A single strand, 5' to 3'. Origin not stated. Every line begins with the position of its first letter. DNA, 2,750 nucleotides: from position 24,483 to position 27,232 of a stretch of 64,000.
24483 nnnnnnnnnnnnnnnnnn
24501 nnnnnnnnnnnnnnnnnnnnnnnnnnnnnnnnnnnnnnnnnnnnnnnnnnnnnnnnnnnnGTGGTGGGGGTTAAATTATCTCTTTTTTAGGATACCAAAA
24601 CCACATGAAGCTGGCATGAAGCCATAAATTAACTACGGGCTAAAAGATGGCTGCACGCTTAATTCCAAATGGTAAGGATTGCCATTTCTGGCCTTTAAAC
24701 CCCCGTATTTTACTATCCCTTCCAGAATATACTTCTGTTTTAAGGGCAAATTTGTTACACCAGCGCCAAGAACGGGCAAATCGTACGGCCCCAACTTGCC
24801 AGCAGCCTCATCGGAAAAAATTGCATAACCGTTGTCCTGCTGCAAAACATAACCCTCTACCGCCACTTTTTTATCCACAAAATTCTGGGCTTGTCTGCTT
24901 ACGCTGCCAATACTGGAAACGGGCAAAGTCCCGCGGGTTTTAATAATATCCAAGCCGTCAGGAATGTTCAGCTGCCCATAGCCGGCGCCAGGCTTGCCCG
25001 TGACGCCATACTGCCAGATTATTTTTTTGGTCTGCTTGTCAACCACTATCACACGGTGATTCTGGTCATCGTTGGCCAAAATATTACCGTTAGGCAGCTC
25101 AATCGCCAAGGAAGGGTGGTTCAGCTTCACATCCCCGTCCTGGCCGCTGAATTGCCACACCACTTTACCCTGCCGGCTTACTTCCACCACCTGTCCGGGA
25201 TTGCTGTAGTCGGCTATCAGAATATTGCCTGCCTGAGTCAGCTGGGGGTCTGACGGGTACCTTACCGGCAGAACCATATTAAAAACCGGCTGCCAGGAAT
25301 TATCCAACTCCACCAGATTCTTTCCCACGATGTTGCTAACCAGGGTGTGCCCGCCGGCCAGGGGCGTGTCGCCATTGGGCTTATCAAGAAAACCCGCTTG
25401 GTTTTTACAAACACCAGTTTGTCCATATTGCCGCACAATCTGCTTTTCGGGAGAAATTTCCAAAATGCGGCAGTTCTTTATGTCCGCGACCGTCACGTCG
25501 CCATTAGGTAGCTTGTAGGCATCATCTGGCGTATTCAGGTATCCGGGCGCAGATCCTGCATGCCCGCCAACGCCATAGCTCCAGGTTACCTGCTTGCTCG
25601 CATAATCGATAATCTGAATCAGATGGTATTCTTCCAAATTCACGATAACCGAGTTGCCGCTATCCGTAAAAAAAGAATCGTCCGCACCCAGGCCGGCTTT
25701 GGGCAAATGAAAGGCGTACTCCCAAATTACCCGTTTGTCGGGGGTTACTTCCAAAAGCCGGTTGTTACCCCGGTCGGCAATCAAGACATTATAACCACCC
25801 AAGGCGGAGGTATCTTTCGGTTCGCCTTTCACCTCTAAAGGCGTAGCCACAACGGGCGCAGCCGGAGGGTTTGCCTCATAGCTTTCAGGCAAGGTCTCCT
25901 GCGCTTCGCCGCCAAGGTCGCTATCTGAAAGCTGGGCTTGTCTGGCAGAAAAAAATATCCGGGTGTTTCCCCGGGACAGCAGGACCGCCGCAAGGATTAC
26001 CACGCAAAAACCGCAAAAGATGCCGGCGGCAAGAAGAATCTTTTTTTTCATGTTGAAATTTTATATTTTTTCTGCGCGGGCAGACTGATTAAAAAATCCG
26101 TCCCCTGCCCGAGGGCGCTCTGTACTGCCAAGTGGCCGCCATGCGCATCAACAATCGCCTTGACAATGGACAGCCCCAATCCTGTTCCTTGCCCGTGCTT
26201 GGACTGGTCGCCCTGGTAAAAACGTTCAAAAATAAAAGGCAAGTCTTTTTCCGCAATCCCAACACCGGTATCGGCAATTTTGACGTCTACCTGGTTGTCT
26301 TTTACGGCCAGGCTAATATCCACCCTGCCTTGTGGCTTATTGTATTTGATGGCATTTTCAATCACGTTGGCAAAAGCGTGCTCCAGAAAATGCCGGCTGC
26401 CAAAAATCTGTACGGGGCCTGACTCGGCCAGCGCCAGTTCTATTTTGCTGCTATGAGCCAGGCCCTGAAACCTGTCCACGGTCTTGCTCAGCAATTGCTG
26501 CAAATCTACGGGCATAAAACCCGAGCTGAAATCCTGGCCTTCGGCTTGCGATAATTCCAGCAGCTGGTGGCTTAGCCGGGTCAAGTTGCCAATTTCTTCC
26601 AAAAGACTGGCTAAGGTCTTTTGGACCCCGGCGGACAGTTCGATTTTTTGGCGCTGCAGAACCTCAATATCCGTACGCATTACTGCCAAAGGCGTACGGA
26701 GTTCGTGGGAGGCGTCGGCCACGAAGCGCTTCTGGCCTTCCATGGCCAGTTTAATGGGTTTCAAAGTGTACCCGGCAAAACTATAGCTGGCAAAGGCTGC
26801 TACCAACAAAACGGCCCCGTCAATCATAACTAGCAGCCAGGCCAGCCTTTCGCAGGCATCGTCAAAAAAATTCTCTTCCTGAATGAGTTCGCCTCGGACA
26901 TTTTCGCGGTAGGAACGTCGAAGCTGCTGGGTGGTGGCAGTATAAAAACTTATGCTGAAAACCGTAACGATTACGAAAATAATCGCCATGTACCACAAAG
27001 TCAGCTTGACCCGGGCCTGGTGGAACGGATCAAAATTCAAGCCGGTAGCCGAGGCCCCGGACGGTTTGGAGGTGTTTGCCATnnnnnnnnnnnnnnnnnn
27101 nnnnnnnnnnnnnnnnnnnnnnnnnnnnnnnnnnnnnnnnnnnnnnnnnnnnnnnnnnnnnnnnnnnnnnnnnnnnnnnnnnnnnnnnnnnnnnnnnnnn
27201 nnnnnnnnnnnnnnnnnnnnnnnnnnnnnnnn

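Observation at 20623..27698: Putative flavin-based trans-envelope electron-transfer module under an OmpR-type two-component system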

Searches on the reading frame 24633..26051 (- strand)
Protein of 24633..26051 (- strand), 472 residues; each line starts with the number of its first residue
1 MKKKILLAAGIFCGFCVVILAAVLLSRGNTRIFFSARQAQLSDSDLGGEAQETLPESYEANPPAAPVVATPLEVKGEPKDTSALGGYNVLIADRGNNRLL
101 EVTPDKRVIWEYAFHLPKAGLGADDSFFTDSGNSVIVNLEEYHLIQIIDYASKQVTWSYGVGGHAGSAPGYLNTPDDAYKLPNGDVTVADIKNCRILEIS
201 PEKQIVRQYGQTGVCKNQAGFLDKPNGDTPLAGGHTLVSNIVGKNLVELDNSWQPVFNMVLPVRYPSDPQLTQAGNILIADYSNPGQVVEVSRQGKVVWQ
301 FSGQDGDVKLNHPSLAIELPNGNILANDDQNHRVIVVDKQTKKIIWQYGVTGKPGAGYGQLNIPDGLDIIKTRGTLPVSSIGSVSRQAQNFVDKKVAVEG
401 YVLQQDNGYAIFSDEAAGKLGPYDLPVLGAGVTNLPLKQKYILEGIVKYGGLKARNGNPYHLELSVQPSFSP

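Call 3: search_protein_families(library=pfam, proteins=[window:24633-26051:-], max_evalue=0.01)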
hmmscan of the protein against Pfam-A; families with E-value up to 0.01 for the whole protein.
window:24633-26051:- (472 aa): 2 families
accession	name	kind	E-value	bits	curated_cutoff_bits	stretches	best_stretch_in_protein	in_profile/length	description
PF13360.13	PQQ_2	-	1.4e-05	25.4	27.6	1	226-356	26-152/233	Outer membrane protein assembly factor BamB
PF01436.27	NHL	-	8.2e-05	22.9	20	0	88-99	14-25/28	NHL repeat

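Call 4: search_protein_families(library=ncbifam, proteins=[window:24633-26051:-], max_evalue=0.01)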
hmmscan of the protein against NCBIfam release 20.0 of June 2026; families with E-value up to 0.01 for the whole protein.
window:24633-26051:- (472 aa): 1 family
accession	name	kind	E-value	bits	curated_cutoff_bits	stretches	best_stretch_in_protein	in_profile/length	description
NF035926.1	scyF_NHL_VPEP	equivalog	2.1e-08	33.7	350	1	267-369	155-254/376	scytonemin biosynthesis PEP-CTERM protein ScyF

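Call 45: find_homologous_proteins(query=window:24633-26051:-, max_evalue=0.00001)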
Query window:24633-26051:- (472 aa): 5804 proteins with E <= 0.00001 among 8000 candidates; the best 120 are listed.
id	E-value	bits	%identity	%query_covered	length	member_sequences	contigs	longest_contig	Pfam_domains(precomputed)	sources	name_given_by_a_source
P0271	0.0e+0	1037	96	100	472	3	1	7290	PF13360.14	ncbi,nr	ncbi:MAG: hypothetical protein M1400_02235 [Patescibacteria group bacterium]|nr:hypothetical protein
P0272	2.9e-217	740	69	100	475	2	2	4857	-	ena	-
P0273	1.1e-214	731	67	100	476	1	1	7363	-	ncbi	-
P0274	8.1e-211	719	67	100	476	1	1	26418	PF13360.14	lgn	-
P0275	3.9e-206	703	67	98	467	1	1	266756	PF13360.14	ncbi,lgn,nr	ncbi:MAG: hypothetical protein P4L74_04410 [Candidatus Doudnabacteria bacterium]|nr:hypothetical pro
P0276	5.8e-203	693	67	95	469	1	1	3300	-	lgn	-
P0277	2.6e-199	681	65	100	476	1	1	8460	-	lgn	-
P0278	1.6e-196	672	65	99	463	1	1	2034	PF01436.28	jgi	jgi:hypothetical protein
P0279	2.0e-196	671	64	99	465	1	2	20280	-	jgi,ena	jgi:hypothetical protein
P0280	6.8e-196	670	64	96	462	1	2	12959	PF13360.14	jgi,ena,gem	-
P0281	9.0e-196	669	63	99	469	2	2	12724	-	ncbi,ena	-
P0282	1.4e-195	669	67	92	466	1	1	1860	PF13360.14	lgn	-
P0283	2.0e-195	668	65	96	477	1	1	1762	PF13360.14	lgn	-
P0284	3.8e-192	657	63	99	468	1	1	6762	PF13360.14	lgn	-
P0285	1.0e-189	649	68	86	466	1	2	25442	PF13360.14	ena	-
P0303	1.2e-179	616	60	99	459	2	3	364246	PF13360.14,PF01436.28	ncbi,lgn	-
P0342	7.9e-165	567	56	96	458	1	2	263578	-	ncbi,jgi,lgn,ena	-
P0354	2.4e-160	552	55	97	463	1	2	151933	-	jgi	jgi:outer membrane protein assembly factor BamB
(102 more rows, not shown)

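Call 46: find_encoding_contigs(protein=P0275, flank=7000, max_places=1)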
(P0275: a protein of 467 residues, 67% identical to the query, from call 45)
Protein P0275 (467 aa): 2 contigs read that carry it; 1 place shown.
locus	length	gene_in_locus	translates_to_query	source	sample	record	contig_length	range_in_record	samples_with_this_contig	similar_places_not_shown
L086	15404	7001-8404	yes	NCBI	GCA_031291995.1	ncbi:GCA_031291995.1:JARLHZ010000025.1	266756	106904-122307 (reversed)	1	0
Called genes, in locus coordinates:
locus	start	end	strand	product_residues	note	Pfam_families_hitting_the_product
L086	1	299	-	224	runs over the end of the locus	PF00072:Response_reg, PF00486:Trans_reg_C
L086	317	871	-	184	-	PF07690:MFS_1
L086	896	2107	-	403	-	PF01609:DDE_Tnp_1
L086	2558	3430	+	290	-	PF02661:Fic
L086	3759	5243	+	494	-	PF13687:DUF4153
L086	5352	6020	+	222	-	PF00072:Response_reg, PF00486:Trans_reg_C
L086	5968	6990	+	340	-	PF00512:HisKA, PF02518:HATPase_c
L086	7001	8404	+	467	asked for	PF13360:PQQ_2 (faint)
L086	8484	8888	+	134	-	PF04205:FMN_bind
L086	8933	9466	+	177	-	PF08239:SH3_3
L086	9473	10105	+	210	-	PF04205:FMN_bind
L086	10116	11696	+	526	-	PF03116:NQR2_RnfD_RnfE (weak), PF00175:NAD_binding_1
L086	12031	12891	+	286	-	PF02673:BacA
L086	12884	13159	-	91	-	-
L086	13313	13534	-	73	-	-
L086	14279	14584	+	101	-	PF12802:MarR_2 (weak), PF12840:HTH_20 (weak), PF01022:HTH_5, PF01047:MarR (faint), PF13412:HTH_24 (weak)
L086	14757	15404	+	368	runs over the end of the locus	-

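Call 47: find_encoding_contigs(protein=P0303, flank=7000, max_places=1)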
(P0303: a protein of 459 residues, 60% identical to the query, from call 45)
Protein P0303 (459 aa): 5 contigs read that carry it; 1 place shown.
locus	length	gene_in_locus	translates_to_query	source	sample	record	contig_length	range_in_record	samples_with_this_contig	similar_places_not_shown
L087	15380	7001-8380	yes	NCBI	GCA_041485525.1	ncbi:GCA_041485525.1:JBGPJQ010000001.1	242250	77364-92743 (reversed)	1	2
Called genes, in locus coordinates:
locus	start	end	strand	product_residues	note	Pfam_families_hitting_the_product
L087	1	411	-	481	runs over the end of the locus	PF00479:G6PD_N, PF02781:G6PD_C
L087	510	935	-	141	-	-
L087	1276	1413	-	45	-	-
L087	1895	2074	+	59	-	-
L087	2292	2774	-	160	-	PF01988:VIT1 (weak)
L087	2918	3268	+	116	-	PF03551:PadR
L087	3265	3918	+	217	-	-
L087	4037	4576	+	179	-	PF09990:DUF2231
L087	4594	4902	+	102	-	-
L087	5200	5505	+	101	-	PF05973:Gp49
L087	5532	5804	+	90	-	PF13744:HTH_37, PF01381:HTH_3, PF13560:HTH_31 (weak)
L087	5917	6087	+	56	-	-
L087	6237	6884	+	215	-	PF24675:NpmA, PF13649:Methyltransf_25 (weak), PF13847:Methyltransf_31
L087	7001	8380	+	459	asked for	PF01436:NHL (faint), PF13360:PQQ_2 (faint)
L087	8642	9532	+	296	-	PF00116:COX2 (weak), PF06481:COX_ARM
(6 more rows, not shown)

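Call 48: find_encoding_contigs(protein=P0342, flank=7000, max_places=1)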
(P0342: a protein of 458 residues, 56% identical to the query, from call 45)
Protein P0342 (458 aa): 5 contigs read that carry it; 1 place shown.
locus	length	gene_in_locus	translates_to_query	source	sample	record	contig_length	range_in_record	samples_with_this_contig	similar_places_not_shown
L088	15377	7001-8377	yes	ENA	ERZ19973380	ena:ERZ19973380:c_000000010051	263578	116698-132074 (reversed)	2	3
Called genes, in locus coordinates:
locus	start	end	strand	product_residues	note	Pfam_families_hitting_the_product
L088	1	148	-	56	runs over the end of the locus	PF00584:SecE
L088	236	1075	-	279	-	PF04402:SIMPL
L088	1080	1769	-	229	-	PF13462:Thioredoxin_4, PF01323:DSBA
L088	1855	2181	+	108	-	PF01022:HTH_5, PF12840:HTH_20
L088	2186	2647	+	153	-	PF10604:Polyketide_cyc2 (weak), PF08327:AHSA1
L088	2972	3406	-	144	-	PF01245:Ribosomal_L19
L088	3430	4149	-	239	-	PF00849:PseudoU_synth_2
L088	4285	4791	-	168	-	PF07963:N_methyl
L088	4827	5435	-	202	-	PF09335:VTT_dom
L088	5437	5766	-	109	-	PF01588:tRNA_bind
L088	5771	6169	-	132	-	PF03652:RuvX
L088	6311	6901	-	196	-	PF02544:Steroid_dh (weak), PF04140:ICMT (weak), PF04191:PEMT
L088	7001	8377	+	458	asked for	-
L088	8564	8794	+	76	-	PF02201:SWIB, PF26291:SWIB_eIF2D (weak)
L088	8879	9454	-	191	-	PF01569:PAP2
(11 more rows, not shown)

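Call 49: find_encoding_contigs(protein=P0354, flank=7000, max_places=1)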
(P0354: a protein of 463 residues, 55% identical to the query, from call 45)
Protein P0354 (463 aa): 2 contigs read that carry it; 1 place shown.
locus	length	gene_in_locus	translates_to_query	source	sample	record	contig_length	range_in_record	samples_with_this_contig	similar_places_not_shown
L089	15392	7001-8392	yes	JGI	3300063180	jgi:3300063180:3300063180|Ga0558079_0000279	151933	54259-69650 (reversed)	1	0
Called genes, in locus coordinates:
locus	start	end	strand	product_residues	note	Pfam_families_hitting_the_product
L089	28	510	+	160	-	PF06983:3-dmu-9_3-mt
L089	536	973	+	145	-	PF08818:DUF1801 (weak)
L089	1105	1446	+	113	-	-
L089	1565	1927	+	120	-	-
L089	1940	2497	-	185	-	PF01569:PAP2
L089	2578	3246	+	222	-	PF00072:Response_reg, PF00486:Trans_reg_C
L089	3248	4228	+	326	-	PF00512:HisKA, PF02518:HATPase_c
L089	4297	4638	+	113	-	-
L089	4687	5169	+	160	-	PF09900:DUF2127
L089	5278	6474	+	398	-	PF03988:DUF347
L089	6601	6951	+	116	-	PF01471:PG_binding_1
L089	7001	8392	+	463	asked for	-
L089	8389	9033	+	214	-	PF02698:DUF218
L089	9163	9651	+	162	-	-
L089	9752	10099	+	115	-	-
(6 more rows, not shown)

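Call 61: predict_structure(alignment_id=A3)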
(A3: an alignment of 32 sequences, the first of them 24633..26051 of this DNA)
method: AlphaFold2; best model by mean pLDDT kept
length: 472 residues; sequences in the alignment: 32
mean_pLDDT: 89.8   pTM: 0.71
mean pLDDT of the five models: 89.8, 89.8, 89.2, 89.0, 88.7
residues with pLDDT >= 90: 370; 70-90: 63; 50-70: 11; < 50: 28
segments of 3 or more residues with pLDDT < 50: 29-56
pLDDT, mean of each block of 10 residues (from residue 1): 80 91 70 42 36 50 92 92 94 97 95 95 91 94 96 96 96 95 94 97 97 92 89 92 93 94 94 96 95 97 85 96 97 97 97 95 95 78 94 95 95 96 95 91 96 95 92 76
secondary structure, 60 per line:
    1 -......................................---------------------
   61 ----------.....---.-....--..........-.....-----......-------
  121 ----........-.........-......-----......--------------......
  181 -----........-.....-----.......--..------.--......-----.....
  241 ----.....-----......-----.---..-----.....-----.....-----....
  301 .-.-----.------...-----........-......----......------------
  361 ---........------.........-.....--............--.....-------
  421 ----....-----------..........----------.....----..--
elements in order: H2-39 H71-75 H81-84 E87-93 E98-102 E108-113 E125-129 E134-139 E144-149 E155-160 E175-180 E186-190 E195-199 E205-211 E225-230 E236-240 E245-249 E255-260 E277-281 E287-291 E297-301 E316-318 E324-328 E333-338 E343-348 E364-371 E378-380 H381-386 H388-391 E395-406 E409-413 E425-428 E440-449 E460-464

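Call 64: fold_search(model_id=the predicted structure, library=pdb)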
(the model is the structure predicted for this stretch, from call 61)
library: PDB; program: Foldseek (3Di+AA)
matches with E <= 10: 1873; with E <= 0.001: 1247
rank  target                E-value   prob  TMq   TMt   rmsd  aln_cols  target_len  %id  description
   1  8j72_B                2.1e-16  1.00  0.45  0.75   3.2       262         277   18  Crystal structure of mammalian Trim71 in complex with lncRNA Trincr1 (released 2024-03-06)
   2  8j72_A                6.3e-16  1.00  0.44  0.74   2.6       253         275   18  Crystal structure of mammalian Trim71 in complex with lncRNA Trincr1 (released 2024-03-06)
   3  6xg7                  5.0e-15  1.00  0.46  0.73   3.2       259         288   20  1.3 A Resolution Structure of the of the NHL Repeat Region of D. melanogaster Thin (released 2020-12-16)
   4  6d69                  7.8e-15  1.00  0.46  0.72   3.2       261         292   21  Crystal Structure of the NHL Repeat Region of D. melanogaster Thin (released 2019-04-24)
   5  6fq3_A                9.7e-15  1.00  0.44  0.52   3.9       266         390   17  Crystal structure of Danio rerio Lin41 filamin-NHL domains in complex with lin-29A 5'UTR 13mer RNA (released 2018-05-09)
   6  9jur                  1.3e-14  1.00  0.44  0.71   3.7       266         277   22  Crystal Structure of NHL domain of human E3 ubiquitin-protein ligase TRIM71 (released 2025-04-30)
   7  7qrx_A                1.6e-14  1.00  0.43  0.69   3.7       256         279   21  Crystal structure of NHL domain of TRIM71 (released 2022-05-04)
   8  6fpt_B                4.7e-14  1.00  0.44  0.53   9.9       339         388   16  Crystal structure of Danio rerio Lin41 filamin-NHL domains (released 2018-05-09)
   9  6fpt_A                5.0e-14  1.00  0.45  0.53  10.0       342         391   16  Crystal structure of Danio rerio Lin41 filamin-NHL domains (released 2018-05-09)
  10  7qrv_A                5.9e-14  1.00  0.45  0.74   3.4       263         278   17  Crystal structure of NHL domain of TRIM2 (full C-terminal) (released 2022-05-04)
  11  3no2                  1.1e-13  1.00  0.45  0.74   3.9       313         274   17  Crystal structure of a protein of unknown function (BACCAC_01654) from Bacteroides caccae at 1.35 A resolution (released 2010-07-28)
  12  1l0q_A                1.3e-13  1.00  0.43  0.51  12.2       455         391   11  Tandem YVTN beta-propeller and PKD domains from an archaeal surface layer protein (released 2002-11-06)
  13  8prj                  1.3e-13  1.00  0.35  0.48  14.7       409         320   13  The structure of v31Bagel8 (released 2024-07-24)
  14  7b2r_B                2.0e-13  1.00  0.45  0.75   3.0       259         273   17  Crystal structure of NHL domain of TRIM2 (released 2021-01-13)
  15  7qrv_B                3.6e-13  1.00  0.45  0.74   3.3       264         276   17  Crystal structure of NHL domain of TRIM2 (full C-terminal) (released 2022-05-04)
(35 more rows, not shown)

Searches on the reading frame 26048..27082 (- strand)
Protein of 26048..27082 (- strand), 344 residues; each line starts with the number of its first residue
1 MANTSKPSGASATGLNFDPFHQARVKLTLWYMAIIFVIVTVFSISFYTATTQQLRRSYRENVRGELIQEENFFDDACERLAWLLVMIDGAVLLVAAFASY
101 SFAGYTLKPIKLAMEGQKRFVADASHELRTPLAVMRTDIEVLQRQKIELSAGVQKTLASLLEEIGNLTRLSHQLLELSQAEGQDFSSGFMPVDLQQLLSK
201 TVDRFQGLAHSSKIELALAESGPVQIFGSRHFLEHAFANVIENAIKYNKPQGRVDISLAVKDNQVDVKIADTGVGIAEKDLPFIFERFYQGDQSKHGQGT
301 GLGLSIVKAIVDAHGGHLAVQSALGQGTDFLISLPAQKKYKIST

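Call 3: search_protein_families(library=pfam, proteins=[window:26048-27082:-], max_evalue=0.01)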
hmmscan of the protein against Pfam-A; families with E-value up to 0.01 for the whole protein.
window:26048-27082:- (344 aa): 4 families
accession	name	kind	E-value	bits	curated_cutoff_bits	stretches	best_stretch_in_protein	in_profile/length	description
PF02518.31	HATPase_c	-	6.8e-30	104.2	26.4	1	230-337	3-110/111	Histidine kinase-, DNA gyrase B-, and HSP90-like ATPase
PF00512.31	HisKA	-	1.9e-13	50.7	26.9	1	118-182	3-65/66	His Kinase A (phospho-acceptor) domain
PF13581.12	HATPase_c_2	-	2.1e-05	25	27.4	1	236-313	39-111/127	Histidine kinase-like ATPase domain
PF14501.12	HATPase_c_5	-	0.00071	19.9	22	1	234-322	7-90/102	GHKL domain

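Call 4: search_protein_families(library=ncbifam, proteins=[window:26048-27082:-], max_evalue=0.01)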
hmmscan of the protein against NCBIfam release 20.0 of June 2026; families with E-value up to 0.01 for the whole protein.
window:26048-27082:- (344 aa): 90 families (the best 25 are shown)
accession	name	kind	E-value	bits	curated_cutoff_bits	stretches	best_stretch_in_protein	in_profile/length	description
NF041735.1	hist_kin_RppB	equivalog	1.1e-63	215.6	400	1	73-335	172-438/438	two-component system sensor histidine kinase RppB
TIGR02966.1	phoR_proteo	equivalog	1e-56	192.4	334.2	1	118-333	115-332/333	phosphate regulon sensor histidine kinase PhoR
NF046044.1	PnpS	equivalog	1.1e-56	192.6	400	1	115-335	168-390/390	two-component system histidine kinase PnpS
NF033092.0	HK_WalK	equivalog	3.6e-49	167.9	725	1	117-335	372-593/594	cell wall metabolism sensor histidine kinase WalK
TIGR01386.1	cztS_silS_copS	subfamily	5.3e-47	160.8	292.55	1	114-335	238-457/457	heavy metal sensor histidine kinase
NF012163.2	BaeS_SmeS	equivalog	7.2e-44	150.4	500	1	117-325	240-448/457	sensor histidine kinase efflux regulator BaeS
NF052314.1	T9SS_HK_PorY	subfamily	2.2e-43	148.9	350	1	115-318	209-403/418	PorY family sensor histidine kinase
NF040691.1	MtrAB_MtrB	equivalog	3.4e-43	148.4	450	1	117-342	271-498/507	MtrAB system histidine kinase MtrB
NF007837.0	PRK10549.1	equivalog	7.8e-43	146.8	603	1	118-340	241-462/466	envelope stress sensor histidine kinase BaeS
NF047874.1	MASE3_PAS_HK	subfamily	5.4e-39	134.5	560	1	117-340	398-628/655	MASE3 domain-containing sensor histidine kinase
NF007345.0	PRK09835.1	subfamily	9.2e-39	133.3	423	1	114-337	259-481/482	Cu(+)/Ag(+) sensor histidine kinase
NF008312.0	PRK11100.1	equivalog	8.2e-38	130.4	356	1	118-336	257-474/477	two-component system sensor histidine kinase CreC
NF008468.0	PRK11360.1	equivalog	2.2e-36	125.4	646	1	119-339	398-611/616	two-component system sensor histidine kinase AtoS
NF045911.1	TCSHisKinNblS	equivalog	1.1e-35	123.1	1000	1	115-335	386-619/621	two-component system sensor histidine kinase NblS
NF045903.1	CuHisKinLciSLeg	equivalog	6.8e-35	121.1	700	1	110-334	132-356/357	copper-responsive two-component system sensor histidine kinase LciS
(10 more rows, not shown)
